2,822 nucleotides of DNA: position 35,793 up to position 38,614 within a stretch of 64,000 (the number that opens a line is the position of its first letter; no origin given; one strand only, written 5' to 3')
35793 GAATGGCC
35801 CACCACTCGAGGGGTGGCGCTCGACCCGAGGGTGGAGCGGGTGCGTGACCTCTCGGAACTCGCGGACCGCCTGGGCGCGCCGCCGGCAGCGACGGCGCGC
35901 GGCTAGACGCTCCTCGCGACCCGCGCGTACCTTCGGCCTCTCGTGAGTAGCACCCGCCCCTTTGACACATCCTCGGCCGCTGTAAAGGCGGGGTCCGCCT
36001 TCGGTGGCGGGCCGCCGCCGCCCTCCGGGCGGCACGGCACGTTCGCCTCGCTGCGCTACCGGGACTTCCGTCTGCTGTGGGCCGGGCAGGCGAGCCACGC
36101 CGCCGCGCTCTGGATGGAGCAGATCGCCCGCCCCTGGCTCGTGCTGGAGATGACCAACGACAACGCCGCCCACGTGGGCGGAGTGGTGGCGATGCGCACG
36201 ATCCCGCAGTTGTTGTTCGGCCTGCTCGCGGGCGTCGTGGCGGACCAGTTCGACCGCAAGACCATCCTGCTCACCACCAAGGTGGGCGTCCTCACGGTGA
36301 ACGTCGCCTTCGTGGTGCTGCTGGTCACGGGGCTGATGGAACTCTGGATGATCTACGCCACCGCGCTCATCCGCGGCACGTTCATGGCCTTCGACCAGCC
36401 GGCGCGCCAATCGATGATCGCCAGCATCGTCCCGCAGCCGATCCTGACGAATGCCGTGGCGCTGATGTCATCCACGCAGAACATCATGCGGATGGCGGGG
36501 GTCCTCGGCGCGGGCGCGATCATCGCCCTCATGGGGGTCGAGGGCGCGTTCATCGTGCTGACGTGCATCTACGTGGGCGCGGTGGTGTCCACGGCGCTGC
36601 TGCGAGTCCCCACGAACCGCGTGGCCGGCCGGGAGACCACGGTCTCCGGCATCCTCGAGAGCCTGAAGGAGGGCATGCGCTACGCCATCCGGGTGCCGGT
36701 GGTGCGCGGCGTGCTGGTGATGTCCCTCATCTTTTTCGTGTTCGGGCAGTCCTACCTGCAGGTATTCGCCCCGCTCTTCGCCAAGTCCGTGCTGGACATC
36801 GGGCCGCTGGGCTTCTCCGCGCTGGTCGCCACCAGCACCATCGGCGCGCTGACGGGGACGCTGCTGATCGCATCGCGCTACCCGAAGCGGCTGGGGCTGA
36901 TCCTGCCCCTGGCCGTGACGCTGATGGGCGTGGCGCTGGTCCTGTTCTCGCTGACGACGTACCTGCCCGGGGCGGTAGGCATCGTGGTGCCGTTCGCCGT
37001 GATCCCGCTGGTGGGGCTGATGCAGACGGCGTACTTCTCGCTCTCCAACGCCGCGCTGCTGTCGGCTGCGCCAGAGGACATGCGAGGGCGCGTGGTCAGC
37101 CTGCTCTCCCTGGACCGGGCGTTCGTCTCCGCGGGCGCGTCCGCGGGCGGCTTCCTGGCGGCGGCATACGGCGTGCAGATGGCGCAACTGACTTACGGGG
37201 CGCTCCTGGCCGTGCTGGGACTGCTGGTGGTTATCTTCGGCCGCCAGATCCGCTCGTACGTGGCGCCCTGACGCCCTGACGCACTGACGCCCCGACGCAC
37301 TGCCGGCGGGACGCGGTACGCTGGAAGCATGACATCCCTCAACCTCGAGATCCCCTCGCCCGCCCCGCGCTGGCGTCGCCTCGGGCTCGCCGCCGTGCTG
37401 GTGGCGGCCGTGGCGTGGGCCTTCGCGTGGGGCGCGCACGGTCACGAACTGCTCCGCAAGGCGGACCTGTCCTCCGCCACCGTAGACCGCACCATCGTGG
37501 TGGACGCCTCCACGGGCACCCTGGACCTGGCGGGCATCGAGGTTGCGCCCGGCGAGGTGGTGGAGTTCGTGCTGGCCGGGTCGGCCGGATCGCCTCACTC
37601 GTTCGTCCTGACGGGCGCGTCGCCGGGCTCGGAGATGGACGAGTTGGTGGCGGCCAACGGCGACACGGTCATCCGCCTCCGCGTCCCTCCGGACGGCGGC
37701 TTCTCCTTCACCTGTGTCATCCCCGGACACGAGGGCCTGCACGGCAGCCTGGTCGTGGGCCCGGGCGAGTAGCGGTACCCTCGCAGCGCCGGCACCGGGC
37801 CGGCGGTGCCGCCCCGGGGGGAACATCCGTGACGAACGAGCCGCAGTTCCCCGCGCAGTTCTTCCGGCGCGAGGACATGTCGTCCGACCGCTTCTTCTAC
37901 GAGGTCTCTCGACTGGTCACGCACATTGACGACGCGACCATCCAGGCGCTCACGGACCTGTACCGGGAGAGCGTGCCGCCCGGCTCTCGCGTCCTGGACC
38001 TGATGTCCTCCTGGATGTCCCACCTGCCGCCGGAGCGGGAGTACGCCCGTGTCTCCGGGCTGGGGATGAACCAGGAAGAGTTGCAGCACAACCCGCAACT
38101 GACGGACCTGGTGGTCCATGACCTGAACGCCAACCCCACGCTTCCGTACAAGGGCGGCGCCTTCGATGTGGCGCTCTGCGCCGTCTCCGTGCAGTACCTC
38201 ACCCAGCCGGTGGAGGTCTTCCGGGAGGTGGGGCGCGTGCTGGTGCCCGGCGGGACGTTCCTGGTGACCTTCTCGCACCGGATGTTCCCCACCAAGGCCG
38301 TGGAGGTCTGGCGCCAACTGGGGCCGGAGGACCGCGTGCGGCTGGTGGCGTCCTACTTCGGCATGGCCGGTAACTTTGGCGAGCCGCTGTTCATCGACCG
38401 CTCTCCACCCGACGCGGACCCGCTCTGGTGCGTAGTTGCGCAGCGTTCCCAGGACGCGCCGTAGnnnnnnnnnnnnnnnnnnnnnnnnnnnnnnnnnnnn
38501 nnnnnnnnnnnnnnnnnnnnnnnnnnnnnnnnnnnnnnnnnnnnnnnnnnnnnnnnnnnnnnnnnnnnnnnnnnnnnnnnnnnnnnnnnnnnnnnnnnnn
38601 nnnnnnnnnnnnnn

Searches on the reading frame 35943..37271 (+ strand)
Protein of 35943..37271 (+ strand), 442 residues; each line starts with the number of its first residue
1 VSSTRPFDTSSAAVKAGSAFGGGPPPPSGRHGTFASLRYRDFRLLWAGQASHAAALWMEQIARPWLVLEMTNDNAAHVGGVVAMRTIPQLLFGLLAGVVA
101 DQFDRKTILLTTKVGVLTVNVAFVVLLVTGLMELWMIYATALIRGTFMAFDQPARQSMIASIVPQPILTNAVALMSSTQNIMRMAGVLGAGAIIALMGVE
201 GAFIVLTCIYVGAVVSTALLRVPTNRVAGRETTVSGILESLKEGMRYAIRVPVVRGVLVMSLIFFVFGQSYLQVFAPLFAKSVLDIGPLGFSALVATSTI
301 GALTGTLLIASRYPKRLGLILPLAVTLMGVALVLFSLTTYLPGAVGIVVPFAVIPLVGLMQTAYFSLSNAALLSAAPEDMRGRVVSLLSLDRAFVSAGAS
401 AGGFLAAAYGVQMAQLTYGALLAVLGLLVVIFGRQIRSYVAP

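Call 41: search_protein_families(library=pfam, proteins=[window:35943-37271:+], max_evalue=0.00001)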
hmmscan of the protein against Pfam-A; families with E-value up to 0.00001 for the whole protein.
window:35943-37271:+ (442 aa): 2 families
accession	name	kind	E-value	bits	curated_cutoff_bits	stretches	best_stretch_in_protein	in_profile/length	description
PF05977.19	MFS_3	-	7.2e-37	127.4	27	1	32-430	2-391/524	Transmembrane secretion effector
PF07690.21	MFS_1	-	3.6e-25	89.1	33.4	1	56-389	9-336/347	Major Facilitator Superfamily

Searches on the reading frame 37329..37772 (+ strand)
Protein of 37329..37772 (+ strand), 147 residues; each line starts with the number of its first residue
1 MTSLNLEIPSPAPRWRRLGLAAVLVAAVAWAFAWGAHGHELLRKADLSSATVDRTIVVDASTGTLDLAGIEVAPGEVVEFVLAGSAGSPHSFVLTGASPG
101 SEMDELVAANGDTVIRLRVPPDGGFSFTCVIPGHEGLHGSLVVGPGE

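Call 6: search_protein_families(library=ncbifam, proteins=[window:37329-37772:+], max_evalue=1)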
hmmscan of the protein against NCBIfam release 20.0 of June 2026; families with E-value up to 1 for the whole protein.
window:37329-37772:+ (147 aa): 2 families
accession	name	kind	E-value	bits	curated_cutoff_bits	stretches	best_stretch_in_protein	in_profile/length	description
NF051440.1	CuResCopIPSEAE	equivalog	2.7e-05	24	280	1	16-98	5-85/180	copper-resistant cuproprotein CopI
TIGR03102.1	halo_cynanin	subfamily_domain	0.0059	16.7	93.8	1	42-143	16-114/115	halocyanin domain-containing protein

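Call 7: search_protein_families(library=pfam, proteins=[window:37329-37772:+], max_evalue=1)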
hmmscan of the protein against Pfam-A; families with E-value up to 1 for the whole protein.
window:37329-37772:+ (147 aa): 2 families
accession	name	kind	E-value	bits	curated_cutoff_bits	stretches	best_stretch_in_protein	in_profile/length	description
PF13473.12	Cupredoxin_1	-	6.8e-05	23.3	27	1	25-143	2-104/104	Cupredoxin-like domain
PF23923.1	DUF7262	-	0.2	12.6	27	1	19-61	13-54/132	Family of unknown function (DUF7262)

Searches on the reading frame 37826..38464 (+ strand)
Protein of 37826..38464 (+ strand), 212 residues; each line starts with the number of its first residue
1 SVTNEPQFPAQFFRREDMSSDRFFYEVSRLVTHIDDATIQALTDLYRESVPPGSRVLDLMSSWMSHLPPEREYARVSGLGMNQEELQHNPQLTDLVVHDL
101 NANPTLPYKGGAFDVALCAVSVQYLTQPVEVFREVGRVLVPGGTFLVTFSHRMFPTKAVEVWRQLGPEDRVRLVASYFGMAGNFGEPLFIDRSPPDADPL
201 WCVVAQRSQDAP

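Call 6: search_protein_families(library=ncbifam, proteins=[window:37826-38464:+], max_evalue=1)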
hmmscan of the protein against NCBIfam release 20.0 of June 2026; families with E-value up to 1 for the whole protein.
window:37826-38464:+ (212 aa): 20 families
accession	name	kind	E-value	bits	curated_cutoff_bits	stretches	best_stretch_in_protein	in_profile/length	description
NF045667.1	MTase_DVU1556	equivalog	8e-07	28.7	155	1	50-148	20-120/213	DVU_1556 family methyltransferase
TIGR02081.1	metW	equivalog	0.00076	19.1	189.5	1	48-138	9-101/194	methionine biosynthesis protein MetW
NF001240.0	PRK00216.1-1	equivalog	0.0016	17.5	378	1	81-151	103-173/251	bifunctional demethylmenaquinone methyltransferase/2-methoxy-6-polyprenyl-1,4-benzoquinol methylase UbiE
NF001241.0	PRK00216.1-2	equivalog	0.0022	17.7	327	1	50-154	49-155/231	demethylmenaquinone methyltransferase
NF041675.1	sarc_dimgly_tmase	equivalog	0.0023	17.9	550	1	101-148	123-170/278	sarcosine/dimethylglycine N-methyltransferase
NF052510.1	methyltran_MpqE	exception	0.0025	17.2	335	1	92-151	97-156/234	methyl-plastoquinone biosynthesis methyltransferase MpqE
TIGR02072.1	BioC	equivalog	0.0036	17.2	184.95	1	105-148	90-133/244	malonyl-ACP O-methyltransferase BioC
NF045825.1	FAmtase_mtf2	equivalog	0.0036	16.6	400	1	88-149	100-160/248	fatty-acid O-methyltransferase Mtf2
NF007610.0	PRK10258.1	equivalog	0.0044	16.4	342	1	74-146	65-137/251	malonyl-ACP O-methyltransferase BioC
NF041537.1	ArsM_AhpD_UU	exception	0.006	15.4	510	1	86-148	120-181/345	arsenite methyltransferase/AhpD domain selenoprotein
NF045823.1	PthPhpthDimycoMt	equivalog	0.0084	15.3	300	1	98-148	118-167/256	phthiotriol/phenolphthiotriol dimycocerosates methyltransferase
NF040539.1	AST_met_ArsM_2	exception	0.021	14.7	240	1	105-148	121-164/262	putative arsinothricin biosynthesis methyltransferase ArsM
NF040538.1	methyl_ArsM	equivalog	0.023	13.9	500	1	84-147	145-208/356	arsinothricin biosynthesis methyltransferase ArsM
TIGR01934.1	MenG_MenH_UbiE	subfamily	0.048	13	158.35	1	104-148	98-142/223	ubiquinone/menaquinone biosynthesis methyltransferase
TIGR02752.1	MenG_heptapren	equivalog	0.049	13.1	419.85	1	90-146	93-148/231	demethylmenaquinone methyltransferase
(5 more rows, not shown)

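Call 7: search_protein_families(library=pfam, proteins=[window:37826-38464:+], max_evalue=1)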
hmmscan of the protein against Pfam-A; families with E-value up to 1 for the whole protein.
window:37826-38464:+ (212 aa): 9 families
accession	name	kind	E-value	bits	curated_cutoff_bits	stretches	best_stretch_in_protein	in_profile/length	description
PF08241.18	Methyltransf_11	-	8.4e-09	36.4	21.2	1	82-146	27-94/95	Methyltransferase domain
PF13649.12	Methyltransf_25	-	4.2e-05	24.6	27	1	87-143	35-97/97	Methyltransferase domain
PF13847.12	Methyltransf_31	-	0.00014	22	27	1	97-148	58-110/145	Methyltransferase domain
PF08242.18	Methyltransf_12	-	0.00019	22.5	30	1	89-145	40-98/98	Methyltransferase domain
PF01209.24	Ubie_methyltran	-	0.0082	16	20.1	1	103-155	106-160/233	ubiE/COQ5 methyltransferase family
PF07021.18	MetW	-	0.0089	16.1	21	1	47-138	8-101/193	Methionine biosynthesis protein MetW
PF03141.22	Methyltransf_29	-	0.02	13.9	23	1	104-148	173-218/506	Putative S-adenosyl-L-methionine-dependent methyltransferase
PF01555.25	N6_N4_Mtase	-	0.088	13.2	26.7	1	120-162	24-61/221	DNA methylase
PF22436.1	PilE_C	-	0.15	12.7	27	1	109-153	49-92/111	PilE, C-terminal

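Call 8: find_related_loci(query=window:37877-38461:+, collection=genome_contigs, flank=4000)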
Query seq(195 aa) (195 aa) in genome_contigs; peptide patterns used: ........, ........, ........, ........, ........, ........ (x = any residue, [..] = any of these).
149 stretches matched a pattern; 56 encode a relative of the query (tblastn E <= 1e-3); 56 distinct loci.
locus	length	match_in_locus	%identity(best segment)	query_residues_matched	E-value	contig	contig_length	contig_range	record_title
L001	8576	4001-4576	84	1-192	3e-109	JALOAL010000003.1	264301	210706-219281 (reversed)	MAG: Dehalococcoidia bacterium isolate SO_2017_LW2 bin 159 scaffold_46_c1_LW138R_2017, whole genome shotgun sequence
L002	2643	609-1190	80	1-194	6e-110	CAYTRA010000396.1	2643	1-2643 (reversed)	MAG TPA_asm: uncultured Dehalococcoidaceae bacterium isolate SRP263527_co1_137 genome assembly, contig: NODE_40405_lengt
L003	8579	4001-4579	79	1-193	4e-103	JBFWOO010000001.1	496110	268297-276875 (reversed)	MAG: Dehalococcoidia bacterium isolate CA_2019_TPBF_138 NODE_136_length_496110_cov_8.921780_TPBF, whole genome shotgun s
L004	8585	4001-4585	76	1-195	5e-102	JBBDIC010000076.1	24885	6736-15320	MAG: Dehalococcoidia bacterium isolate LejiaA_71_58 Lejia_A_3062_length_24885_cov_33, whole genome shotgun sequence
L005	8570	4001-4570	73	1-190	4e-95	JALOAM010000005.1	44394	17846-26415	MAG: Dehalococcoidia bacterium isolate SO_2017_LW2 bin 160 scaffold_1888_c1_LW138R_2017, whole genome shotgun sequence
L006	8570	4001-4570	68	2-191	6e-86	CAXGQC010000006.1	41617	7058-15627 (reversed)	MAG TPA_asm: uncultured bacterium isolate ERR594298_concoct_123 genome assembly, contig: ERZ8733632.412, whole genome sh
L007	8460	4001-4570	67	2-191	2e-85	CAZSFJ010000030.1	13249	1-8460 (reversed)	MAG TPA_asm: uncultured Dehalococcoidaceae bacterium isolate SRP077602_co4_793 genome assembly, contig: NODE_8447_length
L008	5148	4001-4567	63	2-190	1e-81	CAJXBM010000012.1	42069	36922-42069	MAG TPA_asm: uncultured Chloroflexi bacterium isolate ERR598983_bin.7_MetaBAT_v2.12.1_MAG genome assembly, contig: NODE_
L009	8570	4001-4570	62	2-191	1e-79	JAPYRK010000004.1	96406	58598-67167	MAG: Dehalococcoidia bacterium isolate PW3.metabat2.132 PW3_300_length_96406_cov_9.694471, whole genome shotgun sequence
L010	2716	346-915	60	2-191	3e-79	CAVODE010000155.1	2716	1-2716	MAG: Dehalococcoidia bacterium isolate CBN3_SCM.52 genome assembly, contig: Ga0302137_1023351, whole genome shotgun sequ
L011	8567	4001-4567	59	2-190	4e-77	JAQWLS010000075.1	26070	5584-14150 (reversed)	MAG: Dehalococcoidia bacterium isolate cluster2_bin.132 k141_2396220, whole genome shotgun sequence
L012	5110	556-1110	63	2-186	1e-72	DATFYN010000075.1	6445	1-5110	MAG TPA_asm: Myxococcota bacterium isolate SMAG_U9544 k141_7324, whole genome shotgun sequence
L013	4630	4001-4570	60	2-191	1e-77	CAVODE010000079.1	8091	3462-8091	MAG: Dehalococcoidia bacterium isolate CBN3_SCM.52 genome assembly, contig: Ga0302137_1002701, whole genome shotgun sequ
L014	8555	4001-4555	57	2-186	2e-67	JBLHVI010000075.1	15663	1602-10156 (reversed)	MAG: Candidatus Azotimanducaceae bacterium isolate 3300047666_119 Ga0491196_0004565, whole genome shotgun sequence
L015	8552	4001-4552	57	2-186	9e-67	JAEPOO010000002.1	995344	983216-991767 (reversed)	MAG: Pseudomonadales bacterium isolate HXMU1422-5 NODE_2_length_995344_cov_17.597499, whole genome shotgun sequence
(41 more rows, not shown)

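Call 52: find_homologous_proteins(query=window:37877-38461:+, max_evalue=1e-60)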
Query seq(195 aa) (195 aa): 1051 proteins with E <= 1e-60 among 8000 candidates; the best 120 are listed.
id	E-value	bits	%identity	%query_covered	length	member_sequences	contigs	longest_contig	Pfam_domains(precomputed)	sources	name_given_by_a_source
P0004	3.1e-128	443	100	100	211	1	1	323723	PF08241.19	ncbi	-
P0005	4.8e-106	371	84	98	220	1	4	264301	PF08241.19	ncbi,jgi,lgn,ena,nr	ncbi:MAG: class I SAM-dependent methyltransferase [Dehalococcoidia bacterium]|nr:class I SAM-depende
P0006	3.7e-103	362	82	98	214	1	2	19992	PF13847.13,PF13649.13,PF08241.19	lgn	-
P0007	4.3e-103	361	84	97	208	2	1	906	PF13847.13,PF13649.13,PF08241.19,PF08242.19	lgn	-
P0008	9.8e-103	360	80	99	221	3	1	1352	PF13847.13,PF08241.19,PF08242.19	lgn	-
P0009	4.9e-102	358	80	99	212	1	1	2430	PF13847.13,PF13649.13,PF08241.19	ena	-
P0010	2.6e-99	349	79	99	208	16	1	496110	PF13847.13,PF13649.13,PF08241.19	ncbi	ncbi:MAG: class I SAM-dependent methyltransferase [Dehalococcoidia bacterium]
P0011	8.3e-99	347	80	97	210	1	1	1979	PF13649.13,PF08241.19,PF08242.19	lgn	-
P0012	9.0e-99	347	80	98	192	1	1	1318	PF13649.13,PF08241.19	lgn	-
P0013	1.2e-98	347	78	98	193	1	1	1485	PF13649.13,PF08241.19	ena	-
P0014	9.9e-98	344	77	98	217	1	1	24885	PF13649.13,PF08241.19,PF08242.19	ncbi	ncbi:MAG: methyltransferase domain-containing protein [Dehalococcoidia bacterium]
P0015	3.9e-97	342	78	97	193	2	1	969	PF08241.19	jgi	-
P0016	1.3e-96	340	77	97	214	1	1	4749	PF13847.13,PF13649.13,PF08241.19,PF08242.19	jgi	-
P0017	3.4e-96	339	74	99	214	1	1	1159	PF08241.19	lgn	-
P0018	3.7e-96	339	78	97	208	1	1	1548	PF08241.19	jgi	jgi:SAM-dependent methyltransferase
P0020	6.9e-96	338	78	97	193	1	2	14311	PF08241.19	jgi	-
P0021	9.2e-96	337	76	98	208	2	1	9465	PF13649.13,PF08241.19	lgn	-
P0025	5.1e-95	335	76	97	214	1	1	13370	PF13847.13,PF13649.13,PF08241.19,PF08242.19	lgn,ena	-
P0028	2.5e-94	333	76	97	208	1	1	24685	PF08241.19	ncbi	-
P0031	7.6e-94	331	76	97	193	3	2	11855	PF08241.19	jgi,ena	-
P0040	4.0e-89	316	74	97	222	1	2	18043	PF13847.13,PF13649.13,PF08241.19,PF08242.19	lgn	-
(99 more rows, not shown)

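Call 53: find_encoding_contigs(protein=P0004, flank=2500, max_places=2)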
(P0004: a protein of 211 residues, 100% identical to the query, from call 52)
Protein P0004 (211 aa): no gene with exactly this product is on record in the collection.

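Call 54: find_encoding_contigs(protein=P0006, flank=1500, max_places=2)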
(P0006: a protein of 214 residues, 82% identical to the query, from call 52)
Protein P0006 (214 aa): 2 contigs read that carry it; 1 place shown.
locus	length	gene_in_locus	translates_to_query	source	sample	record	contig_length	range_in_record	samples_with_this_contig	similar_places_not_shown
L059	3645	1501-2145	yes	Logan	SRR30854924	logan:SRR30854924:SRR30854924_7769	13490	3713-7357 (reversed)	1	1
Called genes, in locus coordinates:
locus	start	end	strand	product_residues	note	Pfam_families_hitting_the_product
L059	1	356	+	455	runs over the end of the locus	PF00324:AA_permease, PF13520:AA_permease_2, PF03845:Spore_permease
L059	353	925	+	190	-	-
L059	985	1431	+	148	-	-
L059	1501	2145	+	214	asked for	PF08241:Methyltransf_11, PF13649:Methyltransf_25 (weak), PF13847:Methyltransf_31 (weak)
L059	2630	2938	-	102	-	-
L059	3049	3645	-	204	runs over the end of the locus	-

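Call 55: find_encoding_contigs(protein=P0020, flank=1500, max_places=2)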
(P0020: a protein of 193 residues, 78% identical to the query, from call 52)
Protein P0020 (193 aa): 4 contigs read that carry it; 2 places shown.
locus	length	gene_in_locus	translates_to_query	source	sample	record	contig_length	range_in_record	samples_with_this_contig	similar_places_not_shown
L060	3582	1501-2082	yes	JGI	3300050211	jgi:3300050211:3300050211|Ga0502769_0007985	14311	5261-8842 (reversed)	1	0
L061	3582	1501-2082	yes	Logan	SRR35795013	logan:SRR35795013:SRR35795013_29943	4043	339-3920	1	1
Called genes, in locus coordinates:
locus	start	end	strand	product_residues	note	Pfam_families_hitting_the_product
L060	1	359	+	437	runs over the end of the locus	PF00324:AA_permease, PF03845:Spore_permease, PF13520:AA_permease_2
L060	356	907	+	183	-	-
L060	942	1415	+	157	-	-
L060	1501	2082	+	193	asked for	PF08241:Methyltransf_11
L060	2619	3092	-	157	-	PF13673:Acetyltransf_10 (weak), PF00583:Acetyltransf_1, PF13508:Acetyltransf_7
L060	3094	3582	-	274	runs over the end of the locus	PF00459:Inositol_P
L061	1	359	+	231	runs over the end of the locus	?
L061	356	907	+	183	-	-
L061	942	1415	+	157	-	-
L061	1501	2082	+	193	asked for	PF08241:Methyltransf_11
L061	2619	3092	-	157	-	PF13673:Acetyltransf_10 (weak), PF00583:Acetyltransf_1, PF13508:Acetyltransf_7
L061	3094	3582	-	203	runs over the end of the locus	?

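Call 56: find_encoding_contigs(protein=P0028, flank=1500, max_places=2)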
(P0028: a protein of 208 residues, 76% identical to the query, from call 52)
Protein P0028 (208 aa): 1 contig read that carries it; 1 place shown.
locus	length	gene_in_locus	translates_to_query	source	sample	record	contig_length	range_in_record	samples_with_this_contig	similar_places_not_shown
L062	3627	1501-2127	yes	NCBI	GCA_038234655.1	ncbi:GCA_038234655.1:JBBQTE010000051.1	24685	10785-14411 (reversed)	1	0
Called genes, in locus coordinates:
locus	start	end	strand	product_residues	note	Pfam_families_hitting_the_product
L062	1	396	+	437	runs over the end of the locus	PF00324:AA_permease, PF03845:Spore_permease, PF13520:AA_permease_2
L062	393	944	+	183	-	-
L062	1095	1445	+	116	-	-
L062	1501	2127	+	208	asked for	PF08241:Methyltransf_11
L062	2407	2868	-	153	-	PF00583:Acetyltransf_1, PF13673:Acetyltransf_10 (weak), PF13508:Acetyltransf_7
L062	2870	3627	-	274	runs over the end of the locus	PF00459:Inositol_P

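Call 58: find_encoding_contigs(protein=P0025, flank=1200, max_places=2)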
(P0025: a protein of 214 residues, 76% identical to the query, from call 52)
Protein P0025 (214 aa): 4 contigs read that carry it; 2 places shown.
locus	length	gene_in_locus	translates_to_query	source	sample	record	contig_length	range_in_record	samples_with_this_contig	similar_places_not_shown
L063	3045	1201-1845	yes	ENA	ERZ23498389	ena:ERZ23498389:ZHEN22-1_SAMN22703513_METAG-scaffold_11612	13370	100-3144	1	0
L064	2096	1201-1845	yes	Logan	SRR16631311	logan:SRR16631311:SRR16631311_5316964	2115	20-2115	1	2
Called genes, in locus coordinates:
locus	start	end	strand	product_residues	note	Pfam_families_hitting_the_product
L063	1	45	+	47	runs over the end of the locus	?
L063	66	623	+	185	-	-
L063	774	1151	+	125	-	-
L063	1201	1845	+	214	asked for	PF08241:Methyltransf_11, PF08242:Methyltransf_12 (weak), PF13649:Methyltransf_25, PF13847:Methyltransf_31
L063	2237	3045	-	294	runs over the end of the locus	PF00459:Inositol_P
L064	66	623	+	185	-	-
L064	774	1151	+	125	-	-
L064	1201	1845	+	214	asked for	PF08241:Methyltransf_11, PF08242:Methyltransf_12 (weak), PF13649:Methyltransf_25, PF13847:Methyltransf_31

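Call 59: find_encoding_contigs(protein=P0021, flank=1200, max_places=2)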
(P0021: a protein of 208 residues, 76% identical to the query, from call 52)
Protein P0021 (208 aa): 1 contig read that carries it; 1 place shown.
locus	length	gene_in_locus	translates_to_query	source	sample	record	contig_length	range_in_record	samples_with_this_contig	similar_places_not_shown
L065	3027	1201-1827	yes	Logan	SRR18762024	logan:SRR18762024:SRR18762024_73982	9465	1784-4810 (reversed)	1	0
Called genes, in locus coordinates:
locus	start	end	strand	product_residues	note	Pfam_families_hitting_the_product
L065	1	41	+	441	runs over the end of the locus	PF00324:AA_permease, PF03845:Spore_permease, PF13520:AA_permease_2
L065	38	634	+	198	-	-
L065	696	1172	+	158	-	-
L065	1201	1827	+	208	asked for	PF08241:Methyltransf_11, PF13649:Methyltransf_25 (weak)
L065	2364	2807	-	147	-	PF00583:Acetyltransf_1, PF13673:Acetyltransf_10 (weak), PF13508:Acetyltransf_7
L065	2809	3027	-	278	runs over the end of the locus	PF00459:Inositol_P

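Call 60: find_encoding_contigs(protein=P0031, flank=1200, max_places=2)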
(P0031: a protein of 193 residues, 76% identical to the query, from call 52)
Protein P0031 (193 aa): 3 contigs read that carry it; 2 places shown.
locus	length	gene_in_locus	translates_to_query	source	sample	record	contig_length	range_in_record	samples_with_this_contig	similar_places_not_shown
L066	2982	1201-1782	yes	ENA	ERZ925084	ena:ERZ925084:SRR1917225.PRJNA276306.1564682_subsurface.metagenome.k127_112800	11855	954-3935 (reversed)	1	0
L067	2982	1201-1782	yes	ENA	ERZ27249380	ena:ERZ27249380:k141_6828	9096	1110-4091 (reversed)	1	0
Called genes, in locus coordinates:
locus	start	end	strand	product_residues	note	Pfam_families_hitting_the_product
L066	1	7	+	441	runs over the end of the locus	PF00324:AA_permease, PF03845:Spore_permease, PF13520:AA_permease_2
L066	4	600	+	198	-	-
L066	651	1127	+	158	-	-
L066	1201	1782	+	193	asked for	PF08241:Methyltransf_11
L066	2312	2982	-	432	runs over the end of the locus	PF00459:Inositol_P, PF00583:Acetyltransf_1, PF13673:Acetyltransf_10 (weak), PF13508:Acetyltransf_7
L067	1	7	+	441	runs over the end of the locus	PF00324:AA_permease, PF03845:Spore_permease, PF13520:AA_permease_2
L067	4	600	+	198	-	-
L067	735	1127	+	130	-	-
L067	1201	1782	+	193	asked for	PF08241:Methyltransf_11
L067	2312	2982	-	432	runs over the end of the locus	PF00459:Inositol_P, PF00583:Acetyltransf_1, PF13673:Acetyltransf_10 (weak), PF13508:Acetyltransf_7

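Call 61: find_encoding_contigs(protein=P0040, flank=1200, max_places=2)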
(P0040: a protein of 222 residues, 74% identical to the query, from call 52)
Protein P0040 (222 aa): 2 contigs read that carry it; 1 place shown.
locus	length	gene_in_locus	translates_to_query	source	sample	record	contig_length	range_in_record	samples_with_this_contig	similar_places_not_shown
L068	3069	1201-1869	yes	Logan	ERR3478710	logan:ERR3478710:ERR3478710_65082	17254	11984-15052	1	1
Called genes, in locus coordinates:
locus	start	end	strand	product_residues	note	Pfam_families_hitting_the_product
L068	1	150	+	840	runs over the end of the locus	PF20437:LonC_helical, PF13654:AAA_32, PF20436:LonB_AAA-LID, PF05362:Lon_C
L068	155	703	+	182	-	-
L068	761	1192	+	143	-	-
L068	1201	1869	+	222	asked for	PF08242:Methyltransf_12 (faint), PF08241:Methyltransf_11, PF13649:Methyltransf_25 (weak), PF13847:Methyltransf_31 (weak)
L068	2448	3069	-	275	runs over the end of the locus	PF00459:Inositol_P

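Call 62: find_encoding_contigs(protein=P0016, flank=1200, max_places=2)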
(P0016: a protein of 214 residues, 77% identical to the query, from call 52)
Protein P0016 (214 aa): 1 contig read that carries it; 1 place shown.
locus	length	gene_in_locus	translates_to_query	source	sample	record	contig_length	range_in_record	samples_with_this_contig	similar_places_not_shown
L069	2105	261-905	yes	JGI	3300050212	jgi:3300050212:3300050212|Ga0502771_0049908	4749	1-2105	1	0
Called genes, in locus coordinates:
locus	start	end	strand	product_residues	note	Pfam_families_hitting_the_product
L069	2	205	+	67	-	?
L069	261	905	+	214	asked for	PF08241:Methyltransf_11, PF08242:Methyltransf_12 (weak), PF13649:Methyltransf_25, PF13847:Methyltransf_31 (weak)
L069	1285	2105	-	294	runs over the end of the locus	PF00459:Inositol_P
